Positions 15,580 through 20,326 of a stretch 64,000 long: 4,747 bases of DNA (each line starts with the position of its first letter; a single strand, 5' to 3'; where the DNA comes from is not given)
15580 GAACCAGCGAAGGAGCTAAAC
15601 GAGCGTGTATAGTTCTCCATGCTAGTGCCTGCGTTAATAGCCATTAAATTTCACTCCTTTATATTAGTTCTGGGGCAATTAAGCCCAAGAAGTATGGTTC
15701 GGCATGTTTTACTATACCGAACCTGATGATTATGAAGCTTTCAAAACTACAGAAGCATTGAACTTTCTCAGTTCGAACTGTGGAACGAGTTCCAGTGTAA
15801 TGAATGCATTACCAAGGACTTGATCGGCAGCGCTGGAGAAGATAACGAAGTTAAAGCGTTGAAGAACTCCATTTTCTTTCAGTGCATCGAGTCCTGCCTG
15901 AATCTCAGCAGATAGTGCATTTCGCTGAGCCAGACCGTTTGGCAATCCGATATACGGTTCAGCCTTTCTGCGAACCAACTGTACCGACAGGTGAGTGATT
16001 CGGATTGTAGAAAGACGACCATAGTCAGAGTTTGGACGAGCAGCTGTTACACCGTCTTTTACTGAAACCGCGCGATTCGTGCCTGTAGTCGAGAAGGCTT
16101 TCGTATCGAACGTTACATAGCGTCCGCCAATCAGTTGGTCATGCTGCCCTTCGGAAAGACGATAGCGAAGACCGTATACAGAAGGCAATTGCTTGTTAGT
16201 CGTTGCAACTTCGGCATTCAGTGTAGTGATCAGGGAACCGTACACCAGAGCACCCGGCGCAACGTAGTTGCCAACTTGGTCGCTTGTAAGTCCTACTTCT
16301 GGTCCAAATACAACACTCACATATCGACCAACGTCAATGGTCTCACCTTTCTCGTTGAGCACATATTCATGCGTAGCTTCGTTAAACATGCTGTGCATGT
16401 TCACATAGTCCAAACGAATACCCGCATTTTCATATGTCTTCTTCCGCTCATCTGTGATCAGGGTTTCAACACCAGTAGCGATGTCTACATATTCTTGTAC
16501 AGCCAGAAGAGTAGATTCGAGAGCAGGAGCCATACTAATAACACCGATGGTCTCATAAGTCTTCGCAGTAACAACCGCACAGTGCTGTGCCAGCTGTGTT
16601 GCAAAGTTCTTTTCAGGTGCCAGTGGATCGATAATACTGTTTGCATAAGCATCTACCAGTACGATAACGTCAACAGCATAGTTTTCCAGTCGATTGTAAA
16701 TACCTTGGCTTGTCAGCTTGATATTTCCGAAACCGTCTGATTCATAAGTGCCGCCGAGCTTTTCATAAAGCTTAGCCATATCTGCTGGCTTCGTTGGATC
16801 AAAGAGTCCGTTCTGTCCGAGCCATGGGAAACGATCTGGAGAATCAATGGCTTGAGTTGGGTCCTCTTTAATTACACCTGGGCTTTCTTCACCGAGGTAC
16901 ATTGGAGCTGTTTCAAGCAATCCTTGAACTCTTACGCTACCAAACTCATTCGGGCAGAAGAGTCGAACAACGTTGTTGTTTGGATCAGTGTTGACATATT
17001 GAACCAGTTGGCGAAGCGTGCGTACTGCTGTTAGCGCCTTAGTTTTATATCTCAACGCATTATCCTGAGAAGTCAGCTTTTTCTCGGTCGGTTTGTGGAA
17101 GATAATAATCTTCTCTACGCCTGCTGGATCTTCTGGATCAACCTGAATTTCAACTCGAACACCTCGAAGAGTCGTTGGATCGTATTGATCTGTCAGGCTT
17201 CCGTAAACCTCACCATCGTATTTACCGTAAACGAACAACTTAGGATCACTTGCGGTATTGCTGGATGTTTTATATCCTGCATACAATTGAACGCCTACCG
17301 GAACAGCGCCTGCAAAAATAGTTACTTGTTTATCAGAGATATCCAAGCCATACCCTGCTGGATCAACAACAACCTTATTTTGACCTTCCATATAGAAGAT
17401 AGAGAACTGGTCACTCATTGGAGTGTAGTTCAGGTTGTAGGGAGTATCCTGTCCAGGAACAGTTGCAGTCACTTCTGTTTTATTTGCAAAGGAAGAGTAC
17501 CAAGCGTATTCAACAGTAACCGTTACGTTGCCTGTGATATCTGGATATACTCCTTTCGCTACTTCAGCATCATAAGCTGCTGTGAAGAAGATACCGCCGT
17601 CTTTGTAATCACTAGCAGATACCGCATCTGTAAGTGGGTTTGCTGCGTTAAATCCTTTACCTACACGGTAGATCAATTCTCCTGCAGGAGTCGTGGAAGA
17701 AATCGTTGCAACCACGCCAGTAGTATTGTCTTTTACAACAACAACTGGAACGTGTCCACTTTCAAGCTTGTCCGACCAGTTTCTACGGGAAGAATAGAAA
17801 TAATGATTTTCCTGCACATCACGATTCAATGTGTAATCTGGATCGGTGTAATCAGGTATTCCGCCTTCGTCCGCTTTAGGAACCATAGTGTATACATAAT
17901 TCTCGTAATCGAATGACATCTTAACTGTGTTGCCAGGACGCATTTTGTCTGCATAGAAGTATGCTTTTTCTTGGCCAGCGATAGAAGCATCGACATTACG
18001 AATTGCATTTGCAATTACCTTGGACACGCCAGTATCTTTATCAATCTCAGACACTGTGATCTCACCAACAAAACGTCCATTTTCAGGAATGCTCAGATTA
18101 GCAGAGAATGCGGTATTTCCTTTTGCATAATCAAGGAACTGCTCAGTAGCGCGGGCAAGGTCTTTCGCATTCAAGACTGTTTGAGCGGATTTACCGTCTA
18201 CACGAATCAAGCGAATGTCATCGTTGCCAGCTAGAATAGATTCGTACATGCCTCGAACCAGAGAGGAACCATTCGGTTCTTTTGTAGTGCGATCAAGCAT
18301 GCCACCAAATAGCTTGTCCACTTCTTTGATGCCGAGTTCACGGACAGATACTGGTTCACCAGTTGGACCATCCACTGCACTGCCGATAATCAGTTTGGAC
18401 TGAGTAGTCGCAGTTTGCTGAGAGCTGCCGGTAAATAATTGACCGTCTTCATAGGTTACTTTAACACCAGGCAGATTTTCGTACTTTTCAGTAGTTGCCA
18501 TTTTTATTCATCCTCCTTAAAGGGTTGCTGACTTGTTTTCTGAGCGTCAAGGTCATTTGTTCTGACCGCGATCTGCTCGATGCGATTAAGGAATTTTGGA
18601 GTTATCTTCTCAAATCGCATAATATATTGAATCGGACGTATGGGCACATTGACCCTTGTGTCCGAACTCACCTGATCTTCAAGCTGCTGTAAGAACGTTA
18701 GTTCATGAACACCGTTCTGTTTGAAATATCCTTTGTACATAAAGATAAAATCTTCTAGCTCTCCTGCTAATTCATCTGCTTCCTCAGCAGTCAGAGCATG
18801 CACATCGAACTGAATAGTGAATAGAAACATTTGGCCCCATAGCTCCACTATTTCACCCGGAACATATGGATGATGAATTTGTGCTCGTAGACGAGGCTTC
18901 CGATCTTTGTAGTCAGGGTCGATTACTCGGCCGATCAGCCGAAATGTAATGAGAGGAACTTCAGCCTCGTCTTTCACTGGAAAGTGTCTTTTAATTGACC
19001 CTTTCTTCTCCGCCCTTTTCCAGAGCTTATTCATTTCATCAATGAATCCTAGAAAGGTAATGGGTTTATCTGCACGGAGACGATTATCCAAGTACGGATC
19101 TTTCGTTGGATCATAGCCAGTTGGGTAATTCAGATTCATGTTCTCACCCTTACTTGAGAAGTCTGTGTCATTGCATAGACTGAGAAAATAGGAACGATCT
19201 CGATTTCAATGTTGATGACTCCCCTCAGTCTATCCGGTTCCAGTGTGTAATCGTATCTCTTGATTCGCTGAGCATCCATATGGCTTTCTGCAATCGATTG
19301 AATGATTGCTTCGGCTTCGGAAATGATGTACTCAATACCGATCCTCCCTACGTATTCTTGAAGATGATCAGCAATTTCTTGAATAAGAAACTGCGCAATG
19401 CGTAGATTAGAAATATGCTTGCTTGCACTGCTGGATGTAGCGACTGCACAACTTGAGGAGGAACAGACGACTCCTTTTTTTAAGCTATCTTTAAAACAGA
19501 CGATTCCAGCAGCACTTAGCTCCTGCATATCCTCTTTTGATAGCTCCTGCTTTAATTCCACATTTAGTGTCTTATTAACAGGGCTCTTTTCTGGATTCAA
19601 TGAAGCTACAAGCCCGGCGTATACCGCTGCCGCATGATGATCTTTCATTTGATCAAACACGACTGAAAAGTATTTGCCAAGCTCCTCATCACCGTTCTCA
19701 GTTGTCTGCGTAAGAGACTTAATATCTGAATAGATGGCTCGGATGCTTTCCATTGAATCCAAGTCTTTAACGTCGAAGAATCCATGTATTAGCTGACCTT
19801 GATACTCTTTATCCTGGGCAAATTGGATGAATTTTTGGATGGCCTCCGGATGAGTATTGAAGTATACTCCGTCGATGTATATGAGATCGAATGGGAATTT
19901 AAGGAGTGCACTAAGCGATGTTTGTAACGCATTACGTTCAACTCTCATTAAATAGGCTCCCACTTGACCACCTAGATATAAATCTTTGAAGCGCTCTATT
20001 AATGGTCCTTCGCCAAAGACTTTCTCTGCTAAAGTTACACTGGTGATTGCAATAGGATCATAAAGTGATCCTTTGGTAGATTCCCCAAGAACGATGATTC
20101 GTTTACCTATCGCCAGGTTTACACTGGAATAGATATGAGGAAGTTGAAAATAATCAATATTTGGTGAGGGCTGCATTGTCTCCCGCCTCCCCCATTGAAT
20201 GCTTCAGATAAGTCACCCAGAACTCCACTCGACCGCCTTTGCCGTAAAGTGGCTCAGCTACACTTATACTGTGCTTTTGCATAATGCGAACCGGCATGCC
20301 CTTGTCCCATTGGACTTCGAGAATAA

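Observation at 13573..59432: Recurring 14-bp palindrome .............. at operon starts: candidate phage-specific promoter or operator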

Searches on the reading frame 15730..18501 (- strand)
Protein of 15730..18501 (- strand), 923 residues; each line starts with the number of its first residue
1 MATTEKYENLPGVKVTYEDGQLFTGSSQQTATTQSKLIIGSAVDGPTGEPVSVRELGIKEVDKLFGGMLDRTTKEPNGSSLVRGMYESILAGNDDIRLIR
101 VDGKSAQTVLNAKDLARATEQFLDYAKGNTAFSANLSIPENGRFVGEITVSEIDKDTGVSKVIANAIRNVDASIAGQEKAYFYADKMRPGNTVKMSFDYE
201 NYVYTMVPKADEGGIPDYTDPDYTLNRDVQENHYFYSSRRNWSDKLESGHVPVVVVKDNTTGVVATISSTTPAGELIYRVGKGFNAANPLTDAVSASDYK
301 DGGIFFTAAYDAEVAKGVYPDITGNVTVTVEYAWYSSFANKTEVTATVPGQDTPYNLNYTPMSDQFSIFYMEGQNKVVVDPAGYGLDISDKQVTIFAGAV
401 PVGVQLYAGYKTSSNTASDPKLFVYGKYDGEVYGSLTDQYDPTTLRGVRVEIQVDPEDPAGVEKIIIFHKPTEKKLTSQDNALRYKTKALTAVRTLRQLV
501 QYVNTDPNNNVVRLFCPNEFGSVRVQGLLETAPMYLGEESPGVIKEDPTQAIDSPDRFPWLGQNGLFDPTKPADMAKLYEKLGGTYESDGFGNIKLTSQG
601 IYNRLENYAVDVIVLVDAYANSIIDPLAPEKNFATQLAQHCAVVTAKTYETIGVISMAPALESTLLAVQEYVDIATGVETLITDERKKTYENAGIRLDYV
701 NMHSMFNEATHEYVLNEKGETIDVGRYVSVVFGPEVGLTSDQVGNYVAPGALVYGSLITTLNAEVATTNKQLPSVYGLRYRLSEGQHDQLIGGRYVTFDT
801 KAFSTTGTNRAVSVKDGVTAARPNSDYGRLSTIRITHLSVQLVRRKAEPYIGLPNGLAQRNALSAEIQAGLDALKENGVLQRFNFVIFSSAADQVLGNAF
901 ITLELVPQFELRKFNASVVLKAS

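Call 13: search_protein_families(library=phrogs, proteins=[window:15730-18501:-])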
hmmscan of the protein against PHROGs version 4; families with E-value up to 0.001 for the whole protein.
window:15730-18501:- (923 aa): 1 family
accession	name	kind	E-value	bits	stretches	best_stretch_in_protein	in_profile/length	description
phrog_16991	-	tail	1e-171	574.1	1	1-923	1-775/777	tail sheath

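Call 35: find_related_loci(query=window:15730-18501:-, collection=viral_contigs, flank=10000)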
Query window:15730-18501:- (923 aa) in viral_contigs; peptide patterns used: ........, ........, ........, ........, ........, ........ (x = any residue, [..] = any of these).
3 stretches matched a pattern; 1 encode a relative of the query (tblastn E <= 1e-3); 1 distinct loci.
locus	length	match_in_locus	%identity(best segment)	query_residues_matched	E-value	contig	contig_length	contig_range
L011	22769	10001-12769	85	1-923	0e+0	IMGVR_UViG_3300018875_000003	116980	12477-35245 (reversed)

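Call 98: find_encoding_contigs(protein=window:15730-18501:-, flank=10000, max_places=4)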
Protein window:15730-18501:- (923 aa): 2 contigs read that carry it; 1 place shown.
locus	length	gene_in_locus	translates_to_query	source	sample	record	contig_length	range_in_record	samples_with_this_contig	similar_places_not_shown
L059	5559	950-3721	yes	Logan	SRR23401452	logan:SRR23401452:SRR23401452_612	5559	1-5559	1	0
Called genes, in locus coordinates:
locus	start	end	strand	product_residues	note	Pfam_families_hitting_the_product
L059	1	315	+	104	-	?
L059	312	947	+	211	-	-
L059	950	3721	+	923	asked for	-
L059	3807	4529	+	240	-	-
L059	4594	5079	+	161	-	-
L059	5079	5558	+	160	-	?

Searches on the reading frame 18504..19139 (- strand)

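Call 13: search_protein_families(library=phrogs, proteins=[window:18504-19139:-])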
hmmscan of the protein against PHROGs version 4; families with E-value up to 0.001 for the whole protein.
window:18504-19139:- (211 aa): 1 family
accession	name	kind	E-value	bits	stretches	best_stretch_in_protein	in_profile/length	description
phrog_20284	-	head and packaging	3.5e-47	162.3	1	13-195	32-216/240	virion structural protein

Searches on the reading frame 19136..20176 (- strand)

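Call 13: search_protein_families(library=phrogs, proteins=[window:19136-20176:-])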
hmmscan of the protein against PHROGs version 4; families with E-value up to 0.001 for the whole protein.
window:19136-20176:- (346 aa): 3 families
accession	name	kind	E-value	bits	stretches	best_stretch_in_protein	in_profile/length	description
phrog_279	-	tail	4e-19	69.7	1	114-339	244-479/489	tail sheath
phrog_16991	-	tail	3.3e-15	56.6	1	180-329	601-759/777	tail sheath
phrog_23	-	tail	4.5e-05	23.4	0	175-278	280-392/496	tail sheath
